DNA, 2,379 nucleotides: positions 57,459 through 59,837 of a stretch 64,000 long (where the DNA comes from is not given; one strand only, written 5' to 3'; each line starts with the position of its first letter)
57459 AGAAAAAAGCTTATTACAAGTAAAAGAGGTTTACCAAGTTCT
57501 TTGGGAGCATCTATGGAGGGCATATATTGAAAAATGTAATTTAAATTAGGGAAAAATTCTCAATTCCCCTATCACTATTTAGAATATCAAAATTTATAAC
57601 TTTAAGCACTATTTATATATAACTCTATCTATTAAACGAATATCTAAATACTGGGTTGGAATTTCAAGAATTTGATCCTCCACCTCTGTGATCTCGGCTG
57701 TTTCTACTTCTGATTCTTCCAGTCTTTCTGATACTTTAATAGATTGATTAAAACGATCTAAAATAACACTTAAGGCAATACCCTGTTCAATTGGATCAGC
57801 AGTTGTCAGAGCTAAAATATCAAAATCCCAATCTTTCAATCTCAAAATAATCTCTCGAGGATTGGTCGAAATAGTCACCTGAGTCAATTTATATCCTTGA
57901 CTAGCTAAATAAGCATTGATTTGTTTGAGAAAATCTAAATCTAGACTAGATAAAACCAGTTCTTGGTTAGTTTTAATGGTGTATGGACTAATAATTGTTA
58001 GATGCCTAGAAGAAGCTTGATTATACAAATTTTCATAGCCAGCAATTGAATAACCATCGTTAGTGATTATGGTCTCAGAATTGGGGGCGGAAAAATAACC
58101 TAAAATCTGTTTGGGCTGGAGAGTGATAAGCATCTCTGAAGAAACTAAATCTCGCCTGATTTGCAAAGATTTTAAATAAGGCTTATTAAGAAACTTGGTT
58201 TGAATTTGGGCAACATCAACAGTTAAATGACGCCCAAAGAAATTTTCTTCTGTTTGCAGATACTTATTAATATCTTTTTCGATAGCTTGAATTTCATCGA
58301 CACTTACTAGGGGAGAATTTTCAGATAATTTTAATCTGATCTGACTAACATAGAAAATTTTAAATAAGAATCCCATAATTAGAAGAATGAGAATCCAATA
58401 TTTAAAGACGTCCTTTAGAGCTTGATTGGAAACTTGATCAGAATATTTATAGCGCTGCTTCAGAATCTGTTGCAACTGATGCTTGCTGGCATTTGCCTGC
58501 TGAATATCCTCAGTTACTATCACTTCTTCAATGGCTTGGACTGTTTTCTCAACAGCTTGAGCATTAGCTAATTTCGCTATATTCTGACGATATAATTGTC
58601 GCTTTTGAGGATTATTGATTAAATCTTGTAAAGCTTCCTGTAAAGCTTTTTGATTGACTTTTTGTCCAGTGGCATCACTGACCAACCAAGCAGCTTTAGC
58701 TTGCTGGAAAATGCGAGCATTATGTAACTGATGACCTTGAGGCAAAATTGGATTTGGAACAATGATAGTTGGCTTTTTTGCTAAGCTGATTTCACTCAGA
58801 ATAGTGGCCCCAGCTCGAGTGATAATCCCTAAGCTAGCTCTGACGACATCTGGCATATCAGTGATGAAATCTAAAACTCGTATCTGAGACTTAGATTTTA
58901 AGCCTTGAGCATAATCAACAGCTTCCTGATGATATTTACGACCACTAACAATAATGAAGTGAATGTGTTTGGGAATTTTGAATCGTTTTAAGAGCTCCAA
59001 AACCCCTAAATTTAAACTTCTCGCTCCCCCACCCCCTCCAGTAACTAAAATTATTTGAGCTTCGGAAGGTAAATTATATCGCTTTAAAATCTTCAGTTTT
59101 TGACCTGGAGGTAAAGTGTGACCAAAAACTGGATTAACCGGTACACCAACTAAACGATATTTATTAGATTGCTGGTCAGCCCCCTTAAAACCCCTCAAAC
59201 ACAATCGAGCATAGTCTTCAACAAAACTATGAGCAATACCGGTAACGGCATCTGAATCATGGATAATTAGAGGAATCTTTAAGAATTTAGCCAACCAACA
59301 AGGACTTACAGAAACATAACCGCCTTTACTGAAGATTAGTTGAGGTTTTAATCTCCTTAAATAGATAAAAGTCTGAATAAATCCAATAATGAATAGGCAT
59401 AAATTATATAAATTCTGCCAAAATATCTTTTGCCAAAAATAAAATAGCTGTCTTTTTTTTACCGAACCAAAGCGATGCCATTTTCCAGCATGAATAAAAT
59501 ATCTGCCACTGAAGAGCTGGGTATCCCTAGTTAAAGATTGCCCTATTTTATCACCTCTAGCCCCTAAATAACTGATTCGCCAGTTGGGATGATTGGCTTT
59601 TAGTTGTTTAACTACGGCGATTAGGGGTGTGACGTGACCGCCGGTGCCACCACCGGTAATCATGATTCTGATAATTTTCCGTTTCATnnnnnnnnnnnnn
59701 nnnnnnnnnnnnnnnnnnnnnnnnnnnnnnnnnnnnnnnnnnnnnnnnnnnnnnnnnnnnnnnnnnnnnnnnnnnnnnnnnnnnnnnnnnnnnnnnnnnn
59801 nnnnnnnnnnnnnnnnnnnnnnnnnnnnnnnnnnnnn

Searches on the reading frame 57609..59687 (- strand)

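Call 15: search_protein_families(library=ncbifam, proteins=[window:57609-59687:-])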
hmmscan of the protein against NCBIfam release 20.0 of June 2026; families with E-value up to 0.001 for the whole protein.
window:57609-59687:- (692 aa): 5 families
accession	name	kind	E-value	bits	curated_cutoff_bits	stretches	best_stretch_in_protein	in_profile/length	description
TIGR01133.1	murG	equivalog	9.9e-53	179.4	250.25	1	1-386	1-353/353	undecaprenyldiphospho-muramoylpentapeptide beta-N-acetylglucosaminyltransferase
NF009102.0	PRK12446.1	equivalog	2.5e-37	128.6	339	1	7-389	3-352/352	undecaprenyldiphospho-muramoylpentapeptide beta-N-acetylglucosaminyltransferase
NF010135.0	PRK13609.1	equivalog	2.9e-16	59.4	500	1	175-393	170-372/388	diglucosyl diacylglycerol synthase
NF041548.1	PssE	equivalog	5.8e-06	26.3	120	1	249-342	23-114/146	PssE/Cps14G family polysaccharide biosynthesis glycosyltransferase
NF041549.1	PssD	equivalog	6.5e-05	23.3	110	0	90-141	53-106/151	PssD/Cps14F family polysaccharide biosynthesis glycosyltransferase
